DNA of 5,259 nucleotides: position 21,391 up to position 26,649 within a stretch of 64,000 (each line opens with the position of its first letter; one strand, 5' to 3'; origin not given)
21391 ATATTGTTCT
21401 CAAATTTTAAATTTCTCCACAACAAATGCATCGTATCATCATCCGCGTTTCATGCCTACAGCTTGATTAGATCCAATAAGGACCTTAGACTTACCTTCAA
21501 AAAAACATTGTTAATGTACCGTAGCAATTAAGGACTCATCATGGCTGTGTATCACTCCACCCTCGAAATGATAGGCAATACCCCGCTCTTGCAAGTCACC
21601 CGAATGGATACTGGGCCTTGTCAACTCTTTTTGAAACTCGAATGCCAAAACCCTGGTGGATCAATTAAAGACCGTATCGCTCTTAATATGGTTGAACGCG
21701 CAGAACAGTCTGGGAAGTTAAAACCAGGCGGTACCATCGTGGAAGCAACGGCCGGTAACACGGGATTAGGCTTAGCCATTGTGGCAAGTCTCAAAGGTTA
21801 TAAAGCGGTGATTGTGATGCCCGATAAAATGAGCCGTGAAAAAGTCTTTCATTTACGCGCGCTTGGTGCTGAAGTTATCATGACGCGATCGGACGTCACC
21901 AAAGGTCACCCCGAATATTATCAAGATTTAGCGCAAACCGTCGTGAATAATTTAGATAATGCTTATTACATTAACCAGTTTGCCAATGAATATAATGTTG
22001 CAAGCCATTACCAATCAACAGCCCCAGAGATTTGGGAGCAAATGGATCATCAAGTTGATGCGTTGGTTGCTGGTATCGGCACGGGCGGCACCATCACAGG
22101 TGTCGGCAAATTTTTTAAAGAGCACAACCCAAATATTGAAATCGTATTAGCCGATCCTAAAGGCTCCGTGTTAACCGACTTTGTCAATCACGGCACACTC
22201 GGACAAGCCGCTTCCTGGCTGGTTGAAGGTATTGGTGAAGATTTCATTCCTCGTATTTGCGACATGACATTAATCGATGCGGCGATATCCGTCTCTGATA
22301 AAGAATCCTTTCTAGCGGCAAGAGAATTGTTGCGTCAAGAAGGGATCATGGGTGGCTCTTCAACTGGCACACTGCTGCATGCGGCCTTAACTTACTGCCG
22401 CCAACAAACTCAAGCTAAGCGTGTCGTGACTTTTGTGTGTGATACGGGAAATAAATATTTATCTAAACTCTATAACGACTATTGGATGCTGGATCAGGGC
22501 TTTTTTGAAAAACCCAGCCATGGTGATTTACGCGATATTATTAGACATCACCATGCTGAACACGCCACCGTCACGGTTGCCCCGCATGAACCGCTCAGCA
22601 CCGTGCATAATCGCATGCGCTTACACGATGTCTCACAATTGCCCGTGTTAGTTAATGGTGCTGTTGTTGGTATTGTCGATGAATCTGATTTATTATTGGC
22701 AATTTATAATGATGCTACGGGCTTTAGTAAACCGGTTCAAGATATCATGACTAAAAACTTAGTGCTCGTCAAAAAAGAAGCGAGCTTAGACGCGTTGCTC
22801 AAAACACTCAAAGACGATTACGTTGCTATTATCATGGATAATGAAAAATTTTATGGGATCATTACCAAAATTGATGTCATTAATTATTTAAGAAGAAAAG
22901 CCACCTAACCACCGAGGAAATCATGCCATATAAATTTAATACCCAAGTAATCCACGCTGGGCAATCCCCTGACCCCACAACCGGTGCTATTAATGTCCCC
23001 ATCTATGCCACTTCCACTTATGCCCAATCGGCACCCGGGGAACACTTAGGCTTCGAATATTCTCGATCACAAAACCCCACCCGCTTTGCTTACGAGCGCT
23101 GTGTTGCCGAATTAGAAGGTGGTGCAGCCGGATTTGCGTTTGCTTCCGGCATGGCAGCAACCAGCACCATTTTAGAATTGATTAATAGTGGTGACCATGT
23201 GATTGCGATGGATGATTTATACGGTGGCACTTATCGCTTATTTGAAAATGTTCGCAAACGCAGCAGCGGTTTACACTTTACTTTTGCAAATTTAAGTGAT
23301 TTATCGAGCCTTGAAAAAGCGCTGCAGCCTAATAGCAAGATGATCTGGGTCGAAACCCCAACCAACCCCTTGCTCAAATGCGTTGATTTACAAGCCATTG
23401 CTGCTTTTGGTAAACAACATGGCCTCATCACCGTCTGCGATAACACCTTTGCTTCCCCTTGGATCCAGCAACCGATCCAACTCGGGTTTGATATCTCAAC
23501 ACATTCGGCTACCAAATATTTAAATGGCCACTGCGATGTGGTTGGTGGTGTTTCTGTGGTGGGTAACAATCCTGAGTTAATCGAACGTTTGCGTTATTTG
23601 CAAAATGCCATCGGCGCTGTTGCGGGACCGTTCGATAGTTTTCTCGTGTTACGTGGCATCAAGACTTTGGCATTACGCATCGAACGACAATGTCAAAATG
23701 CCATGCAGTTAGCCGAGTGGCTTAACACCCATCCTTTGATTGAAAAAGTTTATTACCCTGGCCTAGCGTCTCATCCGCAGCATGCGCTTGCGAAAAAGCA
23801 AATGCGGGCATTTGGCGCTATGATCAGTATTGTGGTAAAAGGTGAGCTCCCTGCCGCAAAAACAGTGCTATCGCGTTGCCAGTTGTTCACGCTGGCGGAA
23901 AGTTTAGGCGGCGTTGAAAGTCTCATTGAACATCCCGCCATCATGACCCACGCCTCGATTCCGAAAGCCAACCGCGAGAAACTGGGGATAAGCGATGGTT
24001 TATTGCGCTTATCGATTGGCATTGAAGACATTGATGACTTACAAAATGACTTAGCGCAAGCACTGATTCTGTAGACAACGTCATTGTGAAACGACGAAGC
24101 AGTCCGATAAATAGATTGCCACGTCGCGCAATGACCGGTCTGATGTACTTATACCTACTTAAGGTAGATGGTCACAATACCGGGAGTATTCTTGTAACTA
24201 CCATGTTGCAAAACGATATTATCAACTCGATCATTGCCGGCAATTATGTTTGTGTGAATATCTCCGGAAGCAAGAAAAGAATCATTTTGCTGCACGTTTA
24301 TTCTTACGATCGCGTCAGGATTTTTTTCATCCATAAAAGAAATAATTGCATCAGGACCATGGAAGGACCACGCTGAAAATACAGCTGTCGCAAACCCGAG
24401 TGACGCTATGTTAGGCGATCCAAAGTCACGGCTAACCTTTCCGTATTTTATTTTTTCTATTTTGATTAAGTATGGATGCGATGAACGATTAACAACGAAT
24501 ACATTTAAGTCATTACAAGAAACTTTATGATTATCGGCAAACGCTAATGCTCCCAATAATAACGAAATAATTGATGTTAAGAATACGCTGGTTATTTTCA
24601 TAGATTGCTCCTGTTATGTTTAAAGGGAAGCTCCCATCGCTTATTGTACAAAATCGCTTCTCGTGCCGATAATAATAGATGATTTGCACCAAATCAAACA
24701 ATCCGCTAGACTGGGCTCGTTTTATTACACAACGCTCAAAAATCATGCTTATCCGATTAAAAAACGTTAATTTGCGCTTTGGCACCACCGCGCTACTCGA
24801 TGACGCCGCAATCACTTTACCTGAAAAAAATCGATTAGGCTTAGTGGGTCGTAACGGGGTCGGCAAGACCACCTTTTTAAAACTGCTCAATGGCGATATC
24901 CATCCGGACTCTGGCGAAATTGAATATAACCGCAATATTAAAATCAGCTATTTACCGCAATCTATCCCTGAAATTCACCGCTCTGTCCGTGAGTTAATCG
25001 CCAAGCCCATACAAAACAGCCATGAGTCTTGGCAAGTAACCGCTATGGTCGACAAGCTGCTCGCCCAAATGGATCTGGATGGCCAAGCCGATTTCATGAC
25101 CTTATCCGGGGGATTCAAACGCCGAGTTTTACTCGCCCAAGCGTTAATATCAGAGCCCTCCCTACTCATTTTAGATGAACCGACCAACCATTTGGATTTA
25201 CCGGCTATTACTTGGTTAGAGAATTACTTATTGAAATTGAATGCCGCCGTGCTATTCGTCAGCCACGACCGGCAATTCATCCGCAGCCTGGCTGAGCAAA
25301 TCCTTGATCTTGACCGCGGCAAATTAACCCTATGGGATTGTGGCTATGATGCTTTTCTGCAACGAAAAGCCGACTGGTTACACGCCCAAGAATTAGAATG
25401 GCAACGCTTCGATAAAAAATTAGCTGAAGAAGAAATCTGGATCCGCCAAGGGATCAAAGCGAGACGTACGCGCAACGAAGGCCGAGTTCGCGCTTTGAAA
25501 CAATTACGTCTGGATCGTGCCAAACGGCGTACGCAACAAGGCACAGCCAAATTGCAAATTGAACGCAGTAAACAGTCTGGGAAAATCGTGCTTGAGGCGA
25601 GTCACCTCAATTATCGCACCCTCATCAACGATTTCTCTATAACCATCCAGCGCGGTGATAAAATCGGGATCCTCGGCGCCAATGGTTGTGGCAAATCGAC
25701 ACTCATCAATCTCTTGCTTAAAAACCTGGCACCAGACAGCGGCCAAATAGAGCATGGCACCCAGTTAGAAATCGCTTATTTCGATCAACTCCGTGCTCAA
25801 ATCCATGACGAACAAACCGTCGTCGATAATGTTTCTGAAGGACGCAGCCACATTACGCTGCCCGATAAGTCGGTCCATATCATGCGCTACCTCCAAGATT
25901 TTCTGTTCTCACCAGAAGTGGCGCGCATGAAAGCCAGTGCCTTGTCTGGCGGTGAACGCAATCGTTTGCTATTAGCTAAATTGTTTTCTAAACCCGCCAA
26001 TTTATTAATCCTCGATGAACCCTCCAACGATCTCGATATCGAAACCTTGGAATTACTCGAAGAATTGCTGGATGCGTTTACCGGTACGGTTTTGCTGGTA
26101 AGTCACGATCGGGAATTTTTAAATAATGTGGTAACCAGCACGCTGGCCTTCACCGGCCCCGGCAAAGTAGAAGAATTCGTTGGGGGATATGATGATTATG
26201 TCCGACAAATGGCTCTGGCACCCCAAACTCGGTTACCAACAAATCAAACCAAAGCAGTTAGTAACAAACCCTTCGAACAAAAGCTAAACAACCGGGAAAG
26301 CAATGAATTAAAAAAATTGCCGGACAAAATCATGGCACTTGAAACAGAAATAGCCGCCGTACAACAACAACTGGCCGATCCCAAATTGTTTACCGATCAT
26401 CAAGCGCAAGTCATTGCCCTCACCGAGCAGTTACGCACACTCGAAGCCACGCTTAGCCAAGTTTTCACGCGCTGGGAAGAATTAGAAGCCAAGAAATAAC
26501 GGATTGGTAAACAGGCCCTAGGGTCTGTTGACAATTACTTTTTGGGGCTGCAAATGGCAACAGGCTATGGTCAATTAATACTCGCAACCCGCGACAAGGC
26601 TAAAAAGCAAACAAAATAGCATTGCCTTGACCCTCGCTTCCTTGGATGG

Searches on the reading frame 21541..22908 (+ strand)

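Call 6: search_protein_families(library=pfam, proteins=[window:21541-22908:+])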
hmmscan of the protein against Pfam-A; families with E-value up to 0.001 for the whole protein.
window:21541-22908:+ (455 aa): 2 families
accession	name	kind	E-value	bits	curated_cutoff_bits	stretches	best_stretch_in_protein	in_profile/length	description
PF00291.31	PALP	-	5e-77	259.6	35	1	10-301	4-295/295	Pyridoxal-phosphate dependent enzyme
PF00571.33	CBS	-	1.1e-18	67.7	24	2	399-451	1-56/57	CBS domain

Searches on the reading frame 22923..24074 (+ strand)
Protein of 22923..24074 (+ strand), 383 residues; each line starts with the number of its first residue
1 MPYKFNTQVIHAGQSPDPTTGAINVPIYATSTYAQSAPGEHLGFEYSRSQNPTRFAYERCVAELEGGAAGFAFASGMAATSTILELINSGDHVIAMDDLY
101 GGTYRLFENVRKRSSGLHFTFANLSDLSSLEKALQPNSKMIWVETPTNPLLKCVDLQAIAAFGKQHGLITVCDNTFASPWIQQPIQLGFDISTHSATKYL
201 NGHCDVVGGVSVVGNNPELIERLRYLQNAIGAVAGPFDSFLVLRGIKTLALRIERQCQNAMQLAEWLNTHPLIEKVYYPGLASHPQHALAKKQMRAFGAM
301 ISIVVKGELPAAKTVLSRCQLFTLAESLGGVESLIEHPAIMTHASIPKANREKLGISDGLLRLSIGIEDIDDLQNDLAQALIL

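Call 6: search_protein_families(library=pfam, proteins=[window:22923-24074:+])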
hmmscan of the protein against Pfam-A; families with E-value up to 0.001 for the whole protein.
window:22923-24074:+ (383 aa): 2 families
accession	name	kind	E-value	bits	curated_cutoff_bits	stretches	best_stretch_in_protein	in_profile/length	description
PF01053.26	Cys_Met_Meta_PP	-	3.2e-153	510.3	27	1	6-381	1-380/381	Cys/Met metabolism PLP-dependent enzyme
PF00155.27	Aminotran_1_2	-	0.00077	19.2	19.7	0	104-177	101-189/361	Aminotransferase class I and II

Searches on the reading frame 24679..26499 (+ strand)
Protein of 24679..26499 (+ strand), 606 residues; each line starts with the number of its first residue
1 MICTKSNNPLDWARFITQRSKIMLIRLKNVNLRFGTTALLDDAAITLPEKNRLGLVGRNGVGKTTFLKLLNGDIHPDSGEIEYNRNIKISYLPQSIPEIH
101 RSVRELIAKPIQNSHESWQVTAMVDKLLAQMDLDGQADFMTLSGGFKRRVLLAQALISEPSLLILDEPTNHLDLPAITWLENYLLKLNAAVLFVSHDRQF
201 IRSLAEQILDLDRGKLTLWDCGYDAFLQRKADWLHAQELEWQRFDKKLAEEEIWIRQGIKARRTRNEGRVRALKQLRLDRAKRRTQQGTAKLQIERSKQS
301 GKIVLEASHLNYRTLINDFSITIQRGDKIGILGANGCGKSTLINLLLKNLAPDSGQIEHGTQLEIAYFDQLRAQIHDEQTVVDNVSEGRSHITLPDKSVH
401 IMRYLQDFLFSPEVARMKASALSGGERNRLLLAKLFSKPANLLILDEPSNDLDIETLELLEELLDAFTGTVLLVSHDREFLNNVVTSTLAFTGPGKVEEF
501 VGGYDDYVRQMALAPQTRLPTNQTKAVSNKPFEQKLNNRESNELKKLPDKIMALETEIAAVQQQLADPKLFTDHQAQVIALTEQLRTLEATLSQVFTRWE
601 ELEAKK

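Call 6: search_protein_families(library=pfam, proteins=[window:24679-26499:+])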
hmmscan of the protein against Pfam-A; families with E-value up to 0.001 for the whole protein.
window:24679-26499:+ (606 aa): 21 families
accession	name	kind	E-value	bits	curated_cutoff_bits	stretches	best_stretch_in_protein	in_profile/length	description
PF00005.33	ABC_tran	-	2.2e-51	174.5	25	2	317-450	2-137/137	ABC transporter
PF16326.10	ABC_tran_CTD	-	1.2e-17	64.3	32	1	535-603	1-68/69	ABC transporter C-terminal domain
PF13304.12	AAA_21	-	4.6e-12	47.1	27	0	408-481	224-303/304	AAA domain, putative AbiEii toxin, Type IV TA system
PF02463.25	SMC_N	-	8.8e-11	42.1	40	1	382-484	101-205/220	RecF/RecN/SMC N terminal domain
PF12848.13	ABC_tran_Xtn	-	2.9e-10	40.5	25.9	1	209-283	1-78/85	ABC transporter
PF13191.12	AAA_16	-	1.2e-09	39.4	32.6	1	331-466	29-158/167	AAA ATPase domain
PF13401.12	AAA_22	-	1.4e-08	35.5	27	1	331-473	10-120/130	AAA domain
PF13555.12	AAA_29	-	1.1e-06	28.7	27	0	319-348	15-44/61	P-loop containing region of AAA domain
PF03193.22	RsgA_GTPase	-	2.3e-06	28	30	0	295-359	77-139/174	RsgA GTPase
PF01926.29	MMR_HSR1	-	5e-06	27.1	21.9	0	328-362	1-34/113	50S ribosome-binding GTPase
PF07693.20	KAP_NTPase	-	8.1e-06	25.7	20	0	314-379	10-67/293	KAP family P-loop domain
PF13175.12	AAA_15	-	8.3e-06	26.1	32.1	0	311-348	10-45/374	AAA ATPase domain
PF00006.31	ATP-synt_ab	-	4.4e-05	23.6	29.5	0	318-349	6-37/213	ATP synthase alpha/beta family, nucleotide-binding domain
PF13238.12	AAA_18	-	0.0001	23.2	29.4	0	329-410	1-85/128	AAA domain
PF20720.3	nSTAND3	-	0.0002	21.5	27.2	0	36-70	3-37/155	Novel STAND NTPase 3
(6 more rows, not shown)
